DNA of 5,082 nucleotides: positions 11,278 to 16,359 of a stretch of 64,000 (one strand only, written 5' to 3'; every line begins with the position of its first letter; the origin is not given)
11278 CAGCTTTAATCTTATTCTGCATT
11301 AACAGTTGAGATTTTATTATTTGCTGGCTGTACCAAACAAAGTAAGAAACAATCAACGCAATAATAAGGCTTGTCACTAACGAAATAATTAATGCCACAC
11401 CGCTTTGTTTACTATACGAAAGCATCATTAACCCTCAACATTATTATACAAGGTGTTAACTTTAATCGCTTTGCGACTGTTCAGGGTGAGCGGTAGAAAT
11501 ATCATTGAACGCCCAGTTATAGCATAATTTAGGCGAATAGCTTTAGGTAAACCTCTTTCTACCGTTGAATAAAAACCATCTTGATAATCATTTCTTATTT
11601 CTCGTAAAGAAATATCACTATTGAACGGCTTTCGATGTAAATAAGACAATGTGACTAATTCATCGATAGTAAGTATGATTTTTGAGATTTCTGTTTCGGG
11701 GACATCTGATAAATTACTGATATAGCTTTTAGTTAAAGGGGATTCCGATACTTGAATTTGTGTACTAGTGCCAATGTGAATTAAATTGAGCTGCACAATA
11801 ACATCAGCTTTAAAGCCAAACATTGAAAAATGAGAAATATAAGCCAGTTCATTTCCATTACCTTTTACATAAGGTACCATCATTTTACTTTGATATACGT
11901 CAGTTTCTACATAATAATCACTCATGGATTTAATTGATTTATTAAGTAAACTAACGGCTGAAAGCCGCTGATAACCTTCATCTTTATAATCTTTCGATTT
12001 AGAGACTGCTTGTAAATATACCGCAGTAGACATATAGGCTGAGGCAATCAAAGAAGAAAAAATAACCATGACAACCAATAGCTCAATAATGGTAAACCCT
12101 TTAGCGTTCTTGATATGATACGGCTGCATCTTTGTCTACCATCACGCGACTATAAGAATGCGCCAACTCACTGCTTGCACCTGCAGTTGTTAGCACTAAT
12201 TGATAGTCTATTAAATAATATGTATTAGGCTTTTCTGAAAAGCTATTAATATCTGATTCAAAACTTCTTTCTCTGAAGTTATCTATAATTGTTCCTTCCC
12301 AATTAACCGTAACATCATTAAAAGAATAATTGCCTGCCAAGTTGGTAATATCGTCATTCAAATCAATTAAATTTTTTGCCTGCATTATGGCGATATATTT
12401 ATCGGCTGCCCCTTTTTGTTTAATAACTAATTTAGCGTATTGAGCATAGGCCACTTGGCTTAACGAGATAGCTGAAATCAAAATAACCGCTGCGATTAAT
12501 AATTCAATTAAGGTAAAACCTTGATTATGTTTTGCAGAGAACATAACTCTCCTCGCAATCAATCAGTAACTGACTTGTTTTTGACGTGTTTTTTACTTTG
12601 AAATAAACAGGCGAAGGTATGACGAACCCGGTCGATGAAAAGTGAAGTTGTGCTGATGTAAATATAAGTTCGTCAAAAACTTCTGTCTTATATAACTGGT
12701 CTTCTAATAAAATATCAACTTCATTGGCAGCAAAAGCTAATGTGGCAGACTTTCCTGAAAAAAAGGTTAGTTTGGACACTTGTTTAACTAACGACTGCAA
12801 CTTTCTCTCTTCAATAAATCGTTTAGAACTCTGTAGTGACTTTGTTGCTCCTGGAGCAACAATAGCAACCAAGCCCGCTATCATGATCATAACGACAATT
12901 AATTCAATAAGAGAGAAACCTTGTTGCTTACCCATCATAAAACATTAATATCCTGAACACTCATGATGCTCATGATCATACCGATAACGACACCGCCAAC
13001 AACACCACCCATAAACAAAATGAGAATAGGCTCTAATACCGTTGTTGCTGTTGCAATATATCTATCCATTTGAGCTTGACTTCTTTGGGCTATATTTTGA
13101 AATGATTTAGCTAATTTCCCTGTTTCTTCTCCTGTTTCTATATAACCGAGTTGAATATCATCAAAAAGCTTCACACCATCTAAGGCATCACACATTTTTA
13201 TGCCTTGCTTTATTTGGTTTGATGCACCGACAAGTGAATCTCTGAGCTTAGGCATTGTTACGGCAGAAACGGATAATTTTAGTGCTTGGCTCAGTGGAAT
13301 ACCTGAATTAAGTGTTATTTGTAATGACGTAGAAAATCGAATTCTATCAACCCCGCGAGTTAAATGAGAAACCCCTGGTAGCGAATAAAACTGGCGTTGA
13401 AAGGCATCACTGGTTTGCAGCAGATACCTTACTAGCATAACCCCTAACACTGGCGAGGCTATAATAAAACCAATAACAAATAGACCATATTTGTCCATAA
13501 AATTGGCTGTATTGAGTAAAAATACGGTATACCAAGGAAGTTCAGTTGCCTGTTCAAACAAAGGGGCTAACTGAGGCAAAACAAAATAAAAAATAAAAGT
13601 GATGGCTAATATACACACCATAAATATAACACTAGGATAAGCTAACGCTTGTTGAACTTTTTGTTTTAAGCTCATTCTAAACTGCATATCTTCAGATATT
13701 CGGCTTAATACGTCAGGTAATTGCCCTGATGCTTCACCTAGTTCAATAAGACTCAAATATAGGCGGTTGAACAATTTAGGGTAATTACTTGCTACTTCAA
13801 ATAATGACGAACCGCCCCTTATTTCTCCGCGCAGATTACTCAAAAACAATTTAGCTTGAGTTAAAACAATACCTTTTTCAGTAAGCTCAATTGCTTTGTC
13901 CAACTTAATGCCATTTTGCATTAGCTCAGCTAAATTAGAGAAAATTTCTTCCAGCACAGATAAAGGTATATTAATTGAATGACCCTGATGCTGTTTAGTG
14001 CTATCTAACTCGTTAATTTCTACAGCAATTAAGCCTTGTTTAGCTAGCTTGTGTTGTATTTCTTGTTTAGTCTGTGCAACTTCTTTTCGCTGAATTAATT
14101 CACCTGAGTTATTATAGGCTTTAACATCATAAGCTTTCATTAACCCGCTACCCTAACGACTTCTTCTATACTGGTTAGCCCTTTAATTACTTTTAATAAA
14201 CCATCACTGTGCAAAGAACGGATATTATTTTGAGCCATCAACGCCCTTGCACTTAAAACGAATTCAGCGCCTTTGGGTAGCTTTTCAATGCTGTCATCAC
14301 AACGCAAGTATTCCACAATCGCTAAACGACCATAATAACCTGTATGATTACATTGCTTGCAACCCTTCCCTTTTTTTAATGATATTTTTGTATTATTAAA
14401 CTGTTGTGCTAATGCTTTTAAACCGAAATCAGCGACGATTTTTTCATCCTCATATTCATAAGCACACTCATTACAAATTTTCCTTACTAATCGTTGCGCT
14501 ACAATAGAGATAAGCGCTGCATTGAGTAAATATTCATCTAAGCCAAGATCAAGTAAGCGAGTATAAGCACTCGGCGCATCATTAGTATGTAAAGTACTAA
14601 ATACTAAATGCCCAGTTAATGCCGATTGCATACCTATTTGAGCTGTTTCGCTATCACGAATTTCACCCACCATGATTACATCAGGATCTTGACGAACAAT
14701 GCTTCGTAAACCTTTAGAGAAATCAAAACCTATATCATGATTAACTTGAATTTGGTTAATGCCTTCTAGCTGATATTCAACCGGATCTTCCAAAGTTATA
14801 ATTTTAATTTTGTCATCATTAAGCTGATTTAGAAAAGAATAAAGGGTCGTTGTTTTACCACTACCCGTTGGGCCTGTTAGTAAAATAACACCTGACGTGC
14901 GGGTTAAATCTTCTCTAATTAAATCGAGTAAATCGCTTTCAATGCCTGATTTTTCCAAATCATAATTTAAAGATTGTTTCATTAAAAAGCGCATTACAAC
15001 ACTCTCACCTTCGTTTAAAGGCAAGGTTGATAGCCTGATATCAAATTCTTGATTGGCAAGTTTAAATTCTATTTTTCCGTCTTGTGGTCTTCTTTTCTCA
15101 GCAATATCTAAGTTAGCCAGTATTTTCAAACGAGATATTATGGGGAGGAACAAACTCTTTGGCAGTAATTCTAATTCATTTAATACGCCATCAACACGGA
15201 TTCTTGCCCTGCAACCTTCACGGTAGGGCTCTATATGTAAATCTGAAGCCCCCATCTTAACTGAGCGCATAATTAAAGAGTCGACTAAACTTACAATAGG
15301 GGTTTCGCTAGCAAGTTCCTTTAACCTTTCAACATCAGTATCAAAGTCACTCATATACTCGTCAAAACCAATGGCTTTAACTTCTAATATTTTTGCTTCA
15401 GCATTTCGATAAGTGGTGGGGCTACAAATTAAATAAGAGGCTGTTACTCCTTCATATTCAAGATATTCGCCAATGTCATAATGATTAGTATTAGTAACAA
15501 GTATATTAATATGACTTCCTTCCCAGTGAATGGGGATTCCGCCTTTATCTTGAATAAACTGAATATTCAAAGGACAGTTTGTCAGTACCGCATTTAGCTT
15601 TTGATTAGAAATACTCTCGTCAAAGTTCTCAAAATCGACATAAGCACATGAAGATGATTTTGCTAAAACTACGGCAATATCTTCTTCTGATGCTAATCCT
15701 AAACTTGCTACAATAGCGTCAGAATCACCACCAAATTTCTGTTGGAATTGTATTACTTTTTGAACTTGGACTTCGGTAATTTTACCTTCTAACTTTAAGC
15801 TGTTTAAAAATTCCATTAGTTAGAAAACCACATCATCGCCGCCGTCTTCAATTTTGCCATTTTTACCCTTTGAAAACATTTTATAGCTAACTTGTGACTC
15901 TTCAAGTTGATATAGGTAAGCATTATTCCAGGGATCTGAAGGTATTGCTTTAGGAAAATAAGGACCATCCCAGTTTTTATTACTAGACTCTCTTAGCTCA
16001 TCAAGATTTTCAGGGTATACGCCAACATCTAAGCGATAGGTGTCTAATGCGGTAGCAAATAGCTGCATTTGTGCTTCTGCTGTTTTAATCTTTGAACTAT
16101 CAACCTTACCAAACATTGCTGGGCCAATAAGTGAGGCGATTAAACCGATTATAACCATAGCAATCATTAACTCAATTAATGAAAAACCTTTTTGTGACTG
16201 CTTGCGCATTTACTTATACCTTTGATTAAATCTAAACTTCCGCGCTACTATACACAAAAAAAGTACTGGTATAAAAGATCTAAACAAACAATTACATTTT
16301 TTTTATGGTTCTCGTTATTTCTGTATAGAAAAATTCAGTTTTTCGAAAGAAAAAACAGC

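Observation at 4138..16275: Putative S-layer protein with its own dedicated type II secretion system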

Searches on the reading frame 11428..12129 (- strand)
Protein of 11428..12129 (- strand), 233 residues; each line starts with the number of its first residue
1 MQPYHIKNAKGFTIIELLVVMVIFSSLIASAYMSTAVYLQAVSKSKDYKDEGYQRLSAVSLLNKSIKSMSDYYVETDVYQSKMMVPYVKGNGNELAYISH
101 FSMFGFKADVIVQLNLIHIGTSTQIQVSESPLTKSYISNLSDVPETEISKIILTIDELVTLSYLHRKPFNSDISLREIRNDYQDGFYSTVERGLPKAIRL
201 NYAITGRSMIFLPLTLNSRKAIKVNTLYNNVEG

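Call 3: search_protein_families(library=pfam, proteins=[window:11428-12129:-], max_evalue=0.01)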
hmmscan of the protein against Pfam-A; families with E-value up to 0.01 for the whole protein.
window:11428-12129:- (233 aa): 1 family
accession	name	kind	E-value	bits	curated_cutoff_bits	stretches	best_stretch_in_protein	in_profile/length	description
PF07963.17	N_methyl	-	5e-08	32.6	21.2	1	7-32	2-27/27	Prokaryotic N-terminal methylation motif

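Call 8: search_protein_families(library=ncbifam, proteins=[window:11428-12129:-], max_evalue=0.01)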
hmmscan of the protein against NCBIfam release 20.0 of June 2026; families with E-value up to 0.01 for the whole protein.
window:11428-12129:- (233 aa): 11 families
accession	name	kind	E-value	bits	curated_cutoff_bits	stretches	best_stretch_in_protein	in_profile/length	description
TIGR02532.1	IV_pilin_GFxxxE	domain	9.8e-07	28.4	16.3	1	10-31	2-23/24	prepilin-type N-terminal cleavage/methylation domain-containing protein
TIGR01711.1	gspJ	equivalog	4e-05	23.5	64.85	1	10-85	1-76/192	type II secretion system minor pseudopilin GspJ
NF041013.1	T4P_ComGE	equivalog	0.00035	20.6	49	1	7-56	1-49/83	competence type IV pilus minor pilin ComGE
TIGR01708.2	typeII_sec_gspH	equivalog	0.00065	19.7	80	1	10-36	2-28/169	type II secretion system minor pseudopilin GspH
NF040982.1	ComGD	equivalog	0.0038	17.6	70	1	10-44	2-36/139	competence type IV pilus minor pilin ComGD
NF041775.1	typeIV_PilA_Myxo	equivalog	0.0038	17.2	400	1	9-75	10-71/214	type IV pilin protein PilA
NF007800.0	PRK10506.1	equivalog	0.004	17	158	1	5-39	4-38/163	prepilin peptidase-dependent protein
TIGR01707.1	gspI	equivalog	0.0048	17.4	44.35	1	11-45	1-35/101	type II secretion system minor pseudopilin GspI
NF040999.1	pilin_ComGC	equivalog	0.0064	16.7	75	0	10-28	2-20/84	competence type IV pilus major pilin ComGC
NF041002.1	pilin_ComGF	equivalog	0.0085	16.3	80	0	10-54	2-46/139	competence type IV pilus minor pilin ComGF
NF007862.0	PRK10574.1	equivalog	0.0093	16.1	138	0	7-41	2-36/145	prepilin peptidase-dependent pilin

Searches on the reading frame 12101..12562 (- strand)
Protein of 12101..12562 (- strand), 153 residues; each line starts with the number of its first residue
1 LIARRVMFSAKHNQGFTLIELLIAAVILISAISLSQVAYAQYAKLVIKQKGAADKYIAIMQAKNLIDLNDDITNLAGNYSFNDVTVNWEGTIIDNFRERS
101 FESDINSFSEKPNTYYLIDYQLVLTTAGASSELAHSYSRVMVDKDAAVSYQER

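Call 3: search_protein_families(library=pfam, proteins=[window:12101-12562:-], max_evalue=0.01)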
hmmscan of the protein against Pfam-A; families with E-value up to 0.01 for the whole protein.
window:12101-12562:- (153 aa): 1 family
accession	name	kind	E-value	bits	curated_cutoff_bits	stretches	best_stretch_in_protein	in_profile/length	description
PF07963.17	N_methyl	-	3.9e-06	26.7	21.2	1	11-28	2-19/27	Prokaryotic N-terminal methylation motif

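Call 8: search_protein_families(library=ncbifam, proteins=[window:12101-12562:-], max_evalue=0.01)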
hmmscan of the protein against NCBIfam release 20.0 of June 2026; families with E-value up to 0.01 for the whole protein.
window:12101-12562:- (153 aa): 5 families
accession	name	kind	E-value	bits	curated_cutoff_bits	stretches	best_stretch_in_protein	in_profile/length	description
TIGR02532.1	IV_pilin_GFxxxE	domain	6.7e-05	22.6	16.3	1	14-28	2-16/24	prepilin-type N-terminal cleavage/methylation domain-containing protein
NF041013.1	T4P_ComGE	equivalog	0.003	17.6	49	1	11-35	1-25/83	competence type IV pilus minor pilin ComGE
NF041002.1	pilin_ComGF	equivalog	0.0031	17.7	80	1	13-46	1-34/139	competence type IV pilus minor pilin ComGF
NF006453.0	PRK08808.1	equivalog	0.0034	16.5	295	1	11-39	4-32/211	type II secretion system protein J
NF007800.0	PRK10506.1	equivalog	0.0067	16.3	158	1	10-43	5-38/163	prepilin peptidase-dependent protein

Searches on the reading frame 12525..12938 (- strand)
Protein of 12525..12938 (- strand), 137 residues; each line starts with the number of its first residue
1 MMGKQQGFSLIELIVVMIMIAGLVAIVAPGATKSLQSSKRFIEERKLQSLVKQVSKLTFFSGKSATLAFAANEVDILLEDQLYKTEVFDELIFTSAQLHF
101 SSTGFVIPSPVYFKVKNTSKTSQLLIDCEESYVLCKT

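Call 3: search_protein_families(library=pfam, proteins=[window:12525-12938:-], max_evalue=0.01)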
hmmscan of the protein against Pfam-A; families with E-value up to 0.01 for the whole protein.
window:12525-12938:- (137 aa): 1 family
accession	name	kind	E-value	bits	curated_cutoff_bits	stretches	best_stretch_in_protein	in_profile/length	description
PF07963.17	N_methyl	-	3.2e-05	23.7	21.2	1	2-21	1-20/27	Prokaryotic N-terminal methylation motif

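Call 8: search_protein_families(library=ncbifam, proteins=[window:12525-12938:-], max_evalue=0.01)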
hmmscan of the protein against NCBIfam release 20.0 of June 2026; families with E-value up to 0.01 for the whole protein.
window:12525-12938:- (137 aa): 11 families
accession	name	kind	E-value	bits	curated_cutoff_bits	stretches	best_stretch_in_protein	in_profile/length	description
TIGR02532.1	IV_pilin_GFxxxE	domain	1.2e-05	25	16.3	1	5-28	1-24/24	prepilin-type N-terminal cleavage/methylation domain-containing protein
NF007800.0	PRK10506.1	equivalog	3.4e-05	23.7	158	1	2-69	5-72/163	prepilin peptidase-dependent protein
TIGR02596.1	TIGR02596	subfamily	6.1e-05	23.2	70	1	8-39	1-32/196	Verru_Chthon cassette protein D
TIGR01710.1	typeII_sec_gspG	equivalog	6.8e-05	22.9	88.85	1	6-52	1-47/134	type II secretion system major pseudopilin GspG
NF007862.0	PRK10574.1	equivalog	7.3e-05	22.9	138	1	2-36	1-35/145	prepilin peptidase-dependent pilin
NF041775.1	typeIV_PilA_Myxo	equivalog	9.2e-05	22.5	400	1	4-74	9-76/214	type IV pilin protein PilA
TIGR01708.2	typeII_sec_gspH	equivalog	0.00019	21.5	80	1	5-70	1-66/169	type II secretion system minor pseudopilin GspH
NF040982.1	ComGD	equivalog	0.00025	21.5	70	1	5-122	1-127/139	competence type IV pilus minor pilin ComGD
NF040999.1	pilin_ComGC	equivalog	0.00032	20.8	75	1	5-55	1-47/84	competence type IV pilus major pilin ComGC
NF041013.1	T4P_ComGE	equivalog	0.00086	19.4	49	1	4-56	2-54/83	competence type IV pilus minor pilin ComGE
NF007660.0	PRK10332.1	equivalog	0.0026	18.2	86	1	3-72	6-72/107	prepilin-type N-terminal cleavage/methylation domain-containing protein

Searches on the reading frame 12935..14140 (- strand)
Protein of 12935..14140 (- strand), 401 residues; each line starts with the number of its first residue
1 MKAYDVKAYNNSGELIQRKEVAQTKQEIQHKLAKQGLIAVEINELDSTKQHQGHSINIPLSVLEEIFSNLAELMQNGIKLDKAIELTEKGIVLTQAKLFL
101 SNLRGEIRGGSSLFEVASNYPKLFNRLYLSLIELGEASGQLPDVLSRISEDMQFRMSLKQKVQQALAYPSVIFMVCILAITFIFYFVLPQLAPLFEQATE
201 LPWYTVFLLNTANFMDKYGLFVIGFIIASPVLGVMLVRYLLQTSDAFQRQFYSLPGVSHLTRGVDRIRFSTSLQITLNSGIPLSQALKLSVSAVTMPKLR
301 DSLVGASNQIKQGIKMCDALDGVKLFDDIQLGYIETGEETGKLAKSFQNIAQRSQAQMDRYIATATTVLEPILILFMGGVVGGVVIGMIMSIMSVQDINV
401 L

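Call 3: search_protein_families(library=pfam, proteins=[window:12935-14140:-], max_evalue=0.01)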
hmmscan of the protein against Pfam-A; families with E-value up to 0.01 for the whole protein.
window:12935-14140:- (401 aa): 1 family
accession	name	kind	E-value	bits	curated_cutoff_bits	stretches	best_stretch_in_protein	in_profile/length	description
PF00482.28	T2SSF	-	4.2e-37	127.3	25.2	2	68-189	3-125/125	Type II secretion system (T2SS), protein F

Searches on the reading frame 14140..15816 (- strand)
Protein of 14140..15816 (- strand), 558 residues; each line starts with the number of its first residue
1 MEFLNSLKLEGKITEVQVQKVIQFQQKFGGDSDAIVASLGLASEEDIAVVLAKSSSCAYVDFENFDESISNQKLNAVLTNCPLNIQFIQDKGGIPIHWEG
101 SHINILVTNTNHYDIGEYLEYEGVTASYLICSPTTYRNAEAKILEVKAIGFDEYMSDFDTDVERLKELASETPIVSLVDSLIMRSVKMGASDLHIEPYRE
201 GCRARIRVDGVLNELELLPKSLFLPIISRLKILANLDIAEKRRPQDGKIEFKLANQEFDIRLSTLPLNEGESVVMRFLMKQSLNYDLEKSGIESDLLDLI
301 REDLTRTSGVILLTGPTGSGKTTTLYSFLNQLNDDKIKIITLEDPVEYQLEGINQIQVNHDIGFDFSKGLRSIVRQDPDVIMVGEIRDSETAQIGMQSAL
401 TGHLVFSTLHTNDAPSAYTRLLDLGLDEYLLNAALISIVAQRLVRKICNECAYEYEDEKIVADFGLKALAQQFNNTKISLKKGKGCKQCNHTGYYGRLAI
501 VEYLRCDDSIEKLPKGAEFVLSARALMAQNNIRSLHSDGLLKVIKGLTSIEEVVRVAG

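Call 4: search_protein_families(library=pfam, proteins=[window:14140-15816:-], max_evalue=0.01)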
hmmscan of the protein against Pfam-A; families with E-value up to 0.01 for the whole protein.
window:14140-15816:- (558 aa): 9 families
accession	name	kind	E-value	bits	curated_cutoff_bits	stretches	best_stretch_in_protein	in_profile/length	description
PF00437.27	T2SSE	-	3.6e-122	408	24.9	1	168-555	2-370/370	Type II/IV secretion system protein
PF13401.12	AAA_22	-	1.1e-05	26.2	27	1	307-343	4-42/130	AAA domain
PF13191.12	AAA_16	-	3e-05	25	32.6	1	295-338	11-54/167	AAA ATPase domain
PF13173.12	AAA_14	-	4.5e-05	23.9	27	1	309-351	3-46/129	AAA domain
PF25199.1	nSTAND_NTPase5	-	4.9e-05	23.6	34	1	292-350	24-84/145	Novel STAND NTPase 5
PF20720.3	nSTAND3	-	0.00015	21.9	27.2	1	305-347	14-56/155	Novel STAND NTPase 3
PF12775.13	AAA_7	-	0.00043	20.3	25.8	1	303-342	28-67/181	P-loop containing dynein motor region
PF02492.25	cobW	-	0.0018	18.3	20.7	1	310-341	2-34/180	CobW/HypB/UreG, nucleotide-binding domain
PF00005.33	ABC_tran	-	0.0072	17.4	25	0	310-348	13-51/137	ABC transporter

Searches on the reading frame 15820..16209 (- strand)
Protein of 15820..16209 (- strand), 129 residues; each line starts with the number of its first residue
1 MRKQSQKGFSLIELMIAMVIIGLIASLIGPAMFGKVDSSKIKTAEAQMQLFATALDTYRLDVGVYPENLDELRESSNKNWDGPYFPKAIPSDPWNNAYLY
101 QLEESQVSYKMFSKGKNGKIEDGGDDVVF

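Call 4: search_protein_families(library=pfam, proteins=[window:15820-16209:-], max_evalue=0.01)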
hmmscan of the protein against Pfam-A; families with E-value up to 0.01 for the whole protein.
window:15820-16209:- (129 aa): 2 families
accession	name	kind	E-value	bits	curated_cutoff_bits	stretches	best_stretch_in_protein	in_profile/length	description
PF08334.16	T2SSG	-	9.8e-22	77.5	21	1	32-125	2-101/108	Type II secretion system (T2SS), protein G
PF07963.17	N_methyl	-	2e-09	37.1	21.2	1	5-27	3-25/27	Prokaryotic N-terminal methylation motif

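Call 8: search_protein_families(library=ncbifam, proteins=[window:15820-16209:-], max_evalue=0.01)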
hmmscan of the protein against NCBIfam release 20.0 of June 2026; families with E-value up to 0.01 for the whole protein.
window:15820-16209:- (129 aa): 12 families
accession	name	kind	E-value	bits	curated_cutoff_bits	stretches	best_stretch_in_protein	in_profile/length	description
TIGR01710.1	typeII_sec_gspG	equivalog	6.2e-30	104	88.85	1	7-125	1-124/134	type II secretion system major pseudopilin GspG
TIGR02532.1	IV_pilin_GFxxxE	domain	1.6e-08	34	16.3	1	6-28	1-23/24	prepilin-type N-terminal cleavage/methylation domain-containing protein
NF041013.1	T4P_ComGE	equivalog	3.4e-08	33.5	49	1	5-61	2-59/83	competence type IV pilus minor pilin ComGE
TIGR01708.2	typeII_sec_gspH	equivalog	6.4e-08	32.8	80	1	6-58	1-50/169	type II secretion system minor pseudopilin GspH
NF040999.1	pilin_ComGC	equivalog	5e-07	29.8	75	1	6-75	1-69/84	competence type IV pilus major pilin ComGC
NF041775.1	typeIV_PilA_Myxo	equivalog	6.9e-05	22.9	400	1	6-55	10-59/214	type IV pilin protein PilA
NF007862.0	PRK10574.1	equivalog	0.00011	22.4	138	1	4-39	2-37/145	prepilin peptidase-dependent pilin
NF007800.0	PRK10506.1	equivalog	0.00047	20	158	1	3-31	5-32/163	prepilin peptidase-dependent protein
NF007660.0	PRK10332.1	equivalog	0.00077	19.9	86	1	4-68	6-68/107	prepilin-type N-terminal cleavage/methylation domain-containing protein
TIGR02598.1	TIGR02598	subfamily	0.0026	18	51.4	0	62-79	22-39/151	Verru_Chthon cassette protein B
NF007848.0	PRK10557.1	equivalog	0.0039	16.5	120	1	3-35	7-37/192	prepilin peptidase-dependent protein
NF038304.1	EPS_HpsC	equivalog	0.0055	16.3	200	1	3-25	17-39/318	hormogonium polysaccharide secretion pseudopilin HpsC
